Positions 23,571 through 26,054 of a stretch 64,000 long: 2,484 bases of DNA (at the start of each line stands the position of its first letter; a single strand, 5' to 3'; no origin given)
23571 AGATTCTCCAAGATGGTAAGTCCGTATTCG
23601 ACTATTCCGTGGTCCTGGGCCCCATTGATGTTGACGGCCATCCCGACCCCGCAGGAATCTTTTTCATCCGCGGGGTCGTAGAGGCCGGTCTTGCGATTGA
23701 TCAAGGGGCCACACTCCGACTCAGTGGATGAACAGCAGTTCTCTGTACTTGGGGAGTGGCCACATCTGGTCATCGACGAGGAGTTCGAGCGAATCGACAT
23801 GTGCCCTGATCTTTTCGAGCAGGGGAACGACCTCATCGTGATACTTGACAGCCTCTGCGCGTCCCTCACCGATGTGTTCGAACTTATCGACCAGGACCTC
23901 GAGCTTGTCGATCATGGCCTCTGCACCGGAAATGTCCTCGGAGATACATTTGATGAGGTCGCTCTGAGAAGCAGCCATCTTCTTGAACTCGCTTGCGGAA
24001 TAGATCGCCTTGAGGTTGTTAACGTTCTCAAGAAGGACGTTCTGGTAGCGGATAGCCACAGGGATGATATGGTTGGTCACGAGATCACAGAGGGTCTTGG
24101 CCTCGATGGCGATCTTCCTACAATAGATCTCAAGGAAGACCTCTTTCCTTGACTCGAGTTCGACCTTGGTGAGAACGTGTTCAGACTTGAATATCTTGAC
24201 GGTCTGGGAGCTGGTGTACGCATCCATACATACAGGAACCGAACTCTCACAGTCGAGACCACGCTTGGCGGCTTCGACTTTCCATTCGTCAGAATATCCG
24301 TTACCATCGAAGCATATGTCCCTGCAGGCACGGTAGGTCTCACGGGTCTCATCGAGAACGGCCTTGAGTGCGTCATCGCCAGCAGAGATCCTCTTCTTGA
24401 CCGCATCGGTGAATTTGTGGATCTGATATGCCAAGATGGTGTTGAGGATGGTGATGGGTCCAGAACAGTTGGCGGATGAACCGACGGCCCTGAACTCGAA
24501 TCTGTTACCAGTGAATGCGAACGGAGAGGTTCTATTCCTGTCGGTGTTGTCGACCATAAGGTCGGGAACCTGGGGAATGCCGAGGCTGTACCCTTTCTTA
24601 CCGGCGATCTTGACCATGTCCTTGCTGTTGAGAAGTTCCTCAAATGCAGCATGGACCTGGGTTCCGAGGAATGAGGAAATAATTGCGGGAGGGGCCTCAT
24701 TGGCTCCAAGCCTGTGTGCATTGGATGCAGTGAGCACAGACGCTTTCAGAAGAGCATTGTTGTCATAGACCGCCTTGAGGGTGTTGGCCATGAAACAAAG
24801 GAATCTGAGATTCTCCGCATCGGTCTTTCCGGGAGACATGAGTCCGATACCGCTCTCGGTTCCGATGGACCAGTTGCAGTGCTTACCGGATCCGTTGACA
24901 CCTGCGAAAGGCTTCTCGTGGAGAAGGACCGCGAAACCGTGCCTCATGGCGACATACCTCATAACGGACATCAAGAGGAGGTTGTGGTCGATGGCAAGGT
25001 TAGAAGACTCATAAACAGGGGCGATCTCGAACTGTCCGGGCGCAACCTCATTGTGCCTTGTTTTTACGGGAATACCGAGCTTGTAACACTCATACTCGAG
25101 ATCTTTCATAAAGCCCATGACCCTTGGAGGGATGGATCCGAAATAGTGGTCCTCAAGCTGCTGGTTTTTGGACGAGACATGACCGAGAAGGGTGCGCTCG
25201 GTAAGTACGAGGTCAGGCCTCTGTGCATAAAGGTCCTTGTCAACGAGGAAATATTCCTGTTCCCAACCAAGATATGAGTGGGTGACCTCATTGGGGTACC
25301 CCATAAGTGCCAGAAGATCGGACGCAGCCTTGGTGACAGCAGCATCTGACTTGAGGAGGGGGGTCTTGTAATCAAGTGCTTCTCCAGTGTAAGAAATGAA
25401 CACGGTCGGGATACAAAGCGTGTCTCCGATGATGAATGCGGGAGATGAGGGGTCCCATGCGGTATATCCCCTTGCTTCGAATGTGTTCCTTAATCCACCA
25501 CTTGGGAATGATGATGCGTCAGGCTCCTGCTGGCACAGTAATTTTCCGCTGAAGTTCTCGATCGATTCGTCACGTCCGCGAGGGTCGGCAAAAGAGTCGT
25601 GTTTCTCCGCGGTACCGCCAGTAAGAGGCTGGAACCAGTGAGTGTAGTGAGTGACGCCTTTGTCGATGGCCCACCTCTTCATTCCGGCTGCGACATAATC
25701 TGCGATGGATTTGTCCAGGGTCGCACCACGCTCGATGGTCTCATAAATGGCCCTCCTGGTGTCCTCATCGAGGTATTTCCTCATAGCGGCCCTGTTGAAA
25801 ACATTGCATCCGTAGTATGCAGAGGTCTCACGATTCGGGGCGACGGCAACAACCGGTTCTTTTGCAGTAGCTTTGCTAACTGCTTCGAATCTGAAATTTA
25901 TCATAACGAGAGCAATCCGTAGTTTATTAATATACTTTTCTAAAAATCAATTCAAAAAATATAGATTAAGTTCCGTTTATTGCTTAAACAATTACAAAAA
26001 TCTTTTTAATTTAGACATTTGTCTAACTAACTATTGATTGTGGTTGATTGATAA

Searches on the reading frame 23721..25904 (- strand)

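Call 39: search_protein_families(library=pfam, proteins=[window:23721-25904:-], max_evalue=0.00001)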
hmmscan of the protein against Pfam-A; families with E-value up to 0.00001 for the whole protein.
window:23721-25904:- (727 aa): 3 families
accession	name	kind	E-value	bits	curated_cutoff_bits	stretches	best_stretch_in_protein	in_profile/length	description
PF12437.13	GSIII_N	-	9.7e-77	256.5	25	1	28-186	2-160/160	Glutamine synthetase type III N terminal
PF18318.6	Gln-synt_C-ter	-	2.3e-37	127.8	22.7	1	520-632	6-118/118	Glutamine synthetase C-terminal domain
PF00120.29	Gln-synt_C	-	4.2e-21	75.8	24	1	202-390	19-199/344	Glutamine synthetase, catalytic domain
